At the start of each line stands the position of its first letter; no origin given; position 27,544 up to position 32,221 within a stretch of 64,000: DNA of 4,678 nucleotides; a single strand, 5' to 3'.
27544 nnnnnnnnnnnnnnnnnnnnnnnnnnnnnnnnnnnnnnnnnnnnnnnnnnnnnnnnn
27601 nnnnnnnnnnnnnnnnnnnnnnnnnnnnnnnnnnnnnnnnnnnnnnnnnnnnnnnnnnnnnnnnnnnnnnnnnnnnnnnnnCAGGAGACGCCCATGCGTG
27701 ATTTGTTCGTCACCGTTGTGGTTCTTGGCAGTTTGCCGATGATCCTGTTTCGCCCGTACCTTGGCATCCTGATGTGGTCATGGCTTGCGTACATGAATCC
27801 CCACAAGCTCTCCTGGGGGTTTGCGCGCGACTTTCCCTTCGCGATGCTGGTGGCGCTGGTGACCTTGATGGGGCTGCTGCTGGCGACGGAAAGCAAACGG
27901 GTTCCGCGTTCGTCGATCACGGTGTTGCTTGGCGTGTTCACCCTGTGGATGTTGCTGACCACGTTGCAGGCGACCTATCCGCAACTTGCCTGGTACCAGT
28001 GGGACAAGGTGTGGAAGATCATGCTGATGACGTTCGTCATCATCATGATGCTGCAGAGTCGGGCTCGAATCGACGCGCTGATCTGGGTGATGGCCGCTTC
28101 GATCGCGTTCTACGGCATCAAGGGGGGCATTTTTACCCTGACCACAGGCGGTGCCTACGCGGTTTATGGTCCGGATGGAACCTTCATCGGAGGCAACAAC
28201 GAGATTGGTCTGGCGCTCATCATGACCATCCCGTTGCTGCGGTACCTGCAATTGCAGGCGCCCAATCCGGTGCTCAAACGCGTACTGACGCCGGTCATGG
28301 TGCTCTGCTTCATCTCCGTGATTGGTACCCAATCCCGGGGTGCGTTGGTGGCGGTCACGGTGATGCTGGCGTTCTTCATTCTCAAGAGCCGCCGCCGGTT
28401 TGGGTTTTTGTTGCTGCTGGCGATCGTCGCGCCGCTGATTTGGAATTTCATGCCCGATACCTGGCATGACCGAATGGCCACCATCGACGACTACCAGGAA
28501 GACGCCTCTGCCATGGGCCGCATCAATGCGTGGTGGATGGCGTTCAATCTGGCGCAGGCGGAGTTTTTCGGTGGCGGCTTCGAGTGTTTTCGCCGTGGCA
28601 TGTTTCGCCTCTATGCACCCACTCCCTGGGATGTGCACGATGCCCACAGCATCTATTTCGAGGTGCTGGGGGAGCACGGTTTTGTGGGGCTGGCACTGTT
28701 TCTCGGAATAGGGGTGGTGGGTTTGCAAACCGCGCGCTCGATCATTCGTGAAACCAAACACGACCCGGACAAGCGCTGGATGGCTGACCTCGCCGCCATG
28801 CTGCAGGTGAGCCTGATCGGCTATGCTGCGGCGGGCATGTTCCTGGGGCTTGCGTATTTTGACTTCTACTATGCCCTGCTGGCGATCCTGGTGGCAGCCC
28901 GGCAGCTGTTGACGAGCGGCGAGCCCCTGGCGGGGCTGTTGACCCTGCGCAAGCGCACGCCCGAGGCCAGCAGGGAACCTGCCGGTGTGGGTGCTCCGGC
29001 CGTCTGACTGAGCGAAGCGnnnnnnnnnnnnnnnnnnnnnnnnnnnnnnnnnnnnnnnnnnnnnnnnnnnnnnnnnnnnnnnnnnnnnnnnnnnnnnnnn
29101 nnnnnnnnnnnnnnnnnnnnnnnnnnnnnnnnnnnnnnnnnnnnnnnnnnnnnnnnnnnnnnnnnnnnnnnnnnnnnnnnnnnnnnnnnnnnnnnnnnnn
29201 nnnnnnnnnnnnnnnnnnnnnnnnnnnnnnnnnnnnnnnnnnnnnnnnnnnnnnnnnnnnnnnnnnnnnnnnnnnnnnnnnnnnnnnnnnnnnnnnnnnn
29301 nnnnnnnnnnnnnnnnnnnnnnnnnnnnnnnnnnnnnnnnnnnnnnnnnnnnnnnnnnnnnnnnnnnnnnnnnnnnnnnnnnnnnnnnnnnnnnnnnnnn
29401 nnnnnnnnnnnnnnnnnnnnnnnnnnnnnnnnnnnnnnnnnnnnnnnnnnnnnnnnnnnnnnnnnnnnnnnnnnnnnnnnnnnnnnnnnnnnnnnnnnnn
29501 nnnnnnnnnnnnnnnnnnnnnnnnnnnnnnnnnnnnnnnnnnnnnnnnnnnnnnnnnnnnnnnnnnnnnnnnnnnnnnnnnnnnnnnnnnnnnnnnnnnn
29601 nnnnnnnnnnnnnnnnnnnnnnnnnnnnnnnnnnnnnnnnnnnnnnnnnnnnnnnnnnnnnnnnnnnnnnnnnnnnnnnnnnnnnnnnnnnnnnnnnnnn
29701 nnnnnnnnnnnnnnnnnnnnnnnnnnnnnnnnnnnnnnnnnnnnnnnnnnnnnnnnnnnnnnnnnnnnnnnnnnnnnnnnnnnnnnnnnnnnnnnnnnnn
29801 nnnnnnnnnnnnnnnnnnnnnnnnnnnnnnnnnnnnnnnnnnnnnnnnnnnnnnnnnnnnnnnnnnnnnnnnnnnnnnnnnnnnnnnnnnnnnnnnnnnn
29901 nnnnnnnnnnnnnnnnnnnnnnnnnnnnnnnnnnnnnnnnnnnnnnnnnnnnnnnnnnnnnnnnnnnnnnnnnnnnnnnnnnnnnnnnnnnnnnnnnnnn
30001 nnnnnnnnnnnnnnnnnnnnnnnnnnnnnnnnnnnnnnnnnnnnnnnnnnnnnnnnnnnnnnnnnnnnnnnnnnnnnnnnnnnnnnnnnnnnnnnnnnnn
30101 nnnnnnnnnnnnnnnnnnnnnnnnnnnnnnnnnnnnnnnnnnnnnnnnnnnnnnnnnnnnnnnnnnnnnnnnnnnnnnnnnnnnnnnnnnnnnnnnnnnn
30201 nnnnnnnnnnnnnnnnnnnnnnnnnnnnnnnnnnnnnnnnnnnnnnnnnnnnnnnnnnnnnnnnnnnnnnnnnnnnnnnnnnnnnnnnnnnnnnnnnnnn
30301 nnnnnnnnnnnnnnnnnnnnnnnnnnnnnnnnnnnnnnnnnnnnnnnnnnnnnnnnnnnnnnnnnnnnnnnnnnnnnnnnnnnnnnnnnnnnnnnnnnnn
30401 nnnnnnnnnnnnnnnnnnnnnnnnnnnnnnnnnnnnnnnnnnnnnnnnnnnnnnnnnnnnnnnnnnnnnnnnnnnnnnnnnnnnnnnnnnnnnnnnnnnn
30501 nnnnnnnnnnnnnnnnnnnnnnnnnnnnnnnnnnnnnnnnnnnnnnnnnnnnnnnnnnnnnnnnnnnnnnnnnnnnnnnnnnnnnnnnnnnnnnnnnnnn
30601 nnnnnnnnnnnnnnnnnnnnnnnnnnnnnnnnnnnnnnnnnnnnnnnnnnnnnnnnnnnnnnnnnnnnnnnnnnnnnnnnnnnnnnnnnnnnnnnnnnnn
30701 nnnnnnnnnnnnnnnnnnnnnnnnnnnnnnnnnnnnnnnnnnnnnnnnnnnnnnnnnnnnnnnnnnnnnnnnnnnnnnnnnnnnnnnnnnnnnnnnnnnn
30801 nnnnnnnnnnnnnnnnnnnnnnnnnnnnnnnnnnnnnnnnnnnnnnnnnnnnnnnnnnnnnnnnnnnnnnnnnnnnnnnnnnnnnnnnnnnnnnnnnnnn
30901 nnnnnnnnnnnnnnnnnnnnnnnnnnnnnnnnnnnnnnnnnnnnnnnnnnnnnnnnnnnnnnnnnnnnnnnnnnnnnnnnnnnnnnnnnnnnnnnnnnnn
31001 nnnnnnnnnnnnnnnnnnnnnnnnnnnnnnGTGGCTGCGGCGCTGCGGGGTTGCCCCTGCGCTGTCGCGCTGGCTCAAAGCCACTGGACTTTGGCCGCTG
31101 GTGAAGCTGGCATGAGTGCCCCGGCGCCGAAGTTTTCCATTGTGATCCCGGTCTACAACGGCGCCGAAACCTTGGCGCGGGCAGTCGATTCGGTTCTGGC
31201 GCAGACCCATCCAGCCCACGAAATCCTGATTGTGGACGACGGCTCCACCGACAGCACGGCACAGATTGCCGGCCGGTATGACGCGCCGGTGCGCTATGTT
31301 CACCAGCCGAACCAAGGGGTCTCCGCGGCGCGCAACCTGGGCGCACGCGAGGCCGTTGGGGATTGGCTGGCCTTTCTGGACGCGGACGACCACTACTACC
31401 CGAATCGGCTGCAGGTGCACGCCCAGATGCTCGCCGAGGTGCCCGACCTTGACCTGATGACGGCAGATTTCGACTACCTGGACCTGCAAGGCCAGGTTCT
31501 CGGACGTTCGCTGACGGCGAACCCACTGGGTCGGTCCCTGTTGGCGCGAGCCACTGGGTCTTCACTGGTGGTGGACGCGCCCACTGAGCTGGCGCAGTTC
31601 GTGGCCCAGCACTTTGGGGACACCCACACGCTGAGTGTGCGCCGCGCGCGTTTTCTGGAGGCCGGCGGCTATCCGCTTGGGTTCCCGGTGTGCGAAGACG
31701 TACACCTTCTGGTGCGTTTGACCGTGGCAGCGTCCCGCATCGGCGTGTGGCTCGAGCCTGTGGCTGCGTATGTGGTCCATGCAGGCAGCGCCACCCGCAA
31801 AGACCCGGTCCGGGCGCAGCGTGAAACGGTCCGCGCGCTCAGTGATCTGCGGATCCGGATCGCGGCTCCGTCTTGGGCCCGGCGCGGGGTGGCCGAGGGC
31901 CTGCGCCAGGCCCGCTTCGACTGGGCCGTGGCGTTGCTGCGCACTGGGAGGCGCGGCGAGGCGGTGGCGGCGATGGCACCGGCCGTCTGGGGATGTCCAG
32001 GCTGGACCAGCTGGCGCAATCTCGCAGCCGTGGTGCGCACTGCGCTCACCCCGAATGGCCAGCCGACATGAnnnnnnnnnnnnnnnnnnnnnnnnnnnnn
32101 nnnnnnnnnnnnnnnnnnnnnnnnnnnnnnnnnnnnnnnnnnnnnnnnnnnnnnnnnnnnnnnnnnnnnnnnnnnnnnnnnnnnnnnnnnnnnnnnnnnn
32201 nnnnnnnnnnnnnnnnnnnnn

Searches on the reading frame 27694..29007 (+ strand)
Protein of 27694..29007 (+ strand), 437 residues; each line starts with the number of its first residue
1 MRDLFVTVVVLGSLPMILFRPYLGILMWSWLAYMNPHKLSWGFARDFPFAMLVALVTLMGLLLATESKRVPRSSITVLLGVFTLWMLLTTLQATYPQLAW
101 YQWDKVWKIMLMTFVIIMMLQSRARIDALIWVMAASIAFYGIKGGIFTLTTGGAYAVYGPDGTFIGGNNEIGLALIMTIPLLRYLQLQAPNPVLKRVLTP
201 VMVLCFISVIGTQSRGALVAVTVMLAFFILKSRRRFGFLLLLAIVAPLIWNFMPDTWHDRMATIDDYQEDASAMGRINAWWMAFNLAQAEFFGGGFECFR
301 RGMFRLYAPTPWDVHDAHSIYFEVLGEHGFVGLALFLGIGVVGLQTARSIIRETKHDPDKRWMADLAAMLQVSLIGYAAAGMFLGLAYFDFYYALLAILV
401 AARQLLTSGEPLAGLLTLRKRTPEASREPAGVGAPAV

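Call 37: search_protein_families(library=ncbifam, proteins=[window:27694-29007:+], max_evalue=0.00001)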
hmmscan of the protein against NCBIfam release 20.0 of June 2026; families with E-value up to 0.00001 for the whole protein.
window:27694-29007:+ (437 aa): 2 families
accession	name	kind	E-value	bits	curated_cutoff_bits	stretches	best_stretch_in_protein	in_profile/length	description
TIGR03097.1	PEP_O_lig_1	hypoth_equivalog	2.2e-159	530.7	188.1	1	2-404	1-405/408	putative O-glycosylation ligase, exosortase A system-associated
TIGR00947.1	2A73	equivalog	1.6e-06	27.4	366.4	1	163-370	166-391/425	IctB family putative bicarbonate transporter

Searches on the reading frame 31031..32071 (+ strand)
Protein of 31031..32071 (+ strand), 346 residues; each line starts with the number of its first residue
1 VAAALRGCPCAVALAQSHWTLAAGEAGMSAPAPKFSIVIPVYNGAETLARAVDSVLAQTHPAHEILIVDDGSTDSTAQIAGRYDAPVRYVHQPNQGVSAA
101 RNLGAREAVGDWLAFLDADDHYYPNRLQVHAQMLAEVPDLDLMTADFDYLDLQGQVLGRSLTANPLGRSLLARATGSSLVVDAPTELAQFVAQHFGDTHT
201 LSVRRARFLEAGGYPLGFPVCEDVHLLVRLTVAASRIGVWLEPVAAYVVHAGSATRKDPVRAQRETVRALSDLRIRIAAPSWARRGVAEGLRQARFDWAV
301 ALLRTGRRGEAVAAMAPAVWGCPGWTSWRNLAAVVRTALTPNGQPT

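Call 37: search_protein_families(library=ncbifam, proteins=[window:31031-32071:+], max_evalue=0.00001)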
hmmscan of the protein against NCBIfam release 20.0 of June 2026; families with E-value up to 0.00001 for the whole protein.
window:31031-32071:+ (346 aa): 20 families
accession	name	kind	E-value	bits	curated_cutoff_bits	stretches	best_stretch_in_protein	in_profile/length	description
NF007482.0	PRK10073.1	equivalog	4.2e-30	104.9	423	1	30-151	3-126/334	glycosyltransferase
NF041875.1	EPS_EpsD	equivalog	3.5e-24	85.8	370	1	36-136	2-106/325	exopolysaccharide biosynthesis glycosyltransferase EpsD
TIGR04283.1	glyco_like_mftF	equivalog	2.7e-22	79.5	182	1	36-234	2-173/221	TIGR04283 family arsenosugar biosynthesis glycosyltransferase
TIGR03965.1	mycofact_glyco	equivalog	1.5e-21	76.8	280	1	29-250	69-280/467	mycofactocin biosynthesis glycosyltransferase MftF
NF047683.1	TeichurnBiosyTuaG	equivalog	2.4e-21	76.5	400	1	29-163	2-139/252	teichuronic acid biosynthesis protein TuaG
NF038302.1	EPS_HpsE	equivalog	6e-17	61.6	300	1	34-128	2-105/307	hormogonium polysaccharide biosynthesis glycosyltransferase HpsE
NF053739.1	GlytfEpsEBac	equivalog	5.8e-16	58.3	450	1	33-167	1-140/265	glycosyltransferase EpsE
TIGR03937.1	PgaC_IcaA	equivalog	1.7e-14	53.6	422.3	1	29-127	41-143/407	poly-beta-1,6-N-acetyl-D-glucosamine synthase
NF007453.0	PRK10018.1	equivalog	4.9e-13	49.4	382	1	32-144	5-121/280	colanic acid biosynthesis glycosyltransferase WcaA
TIGR04017.1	WcaA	equivalog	6.9e-13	48.8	495.75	1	32-143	4-119/279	colanic acid biosynthesis glycosyltransferase WcaA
NF050050.1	ProtGlycPglI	equivalog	1.7e-12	47.4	500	1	33-129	2-103/306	GalNAc(5)-diNAcBac-PP-undecaprenol beta-1,3-glucosyltransferase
NF041394.1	GtaseAglG_Halo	equivalog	1.1e-11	44.6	440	1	36-121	4-94/304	glucosyl-dolichyl phosphate glucuronosyltransferase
NF038299.1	EPS_HpsN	equivalog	1.3e-11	44.1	425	1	33-143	1-115/317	hormogonium polysaccharide biosynthesis glycosyltransferase HpsN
TIGR03111.1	glyc2_xrt_Gpos1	hypoth_equivalog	4.7e-09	35.5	363.95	1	26-144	42-166/439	TIGR03111 family XrtG-associated glycosyltransferase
TIGR03469.1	HpnB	hypoth_equivalog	8.6e-09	34.9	379.25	1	30-83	41-95/386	hopene-associated glycosyltransferase HpnB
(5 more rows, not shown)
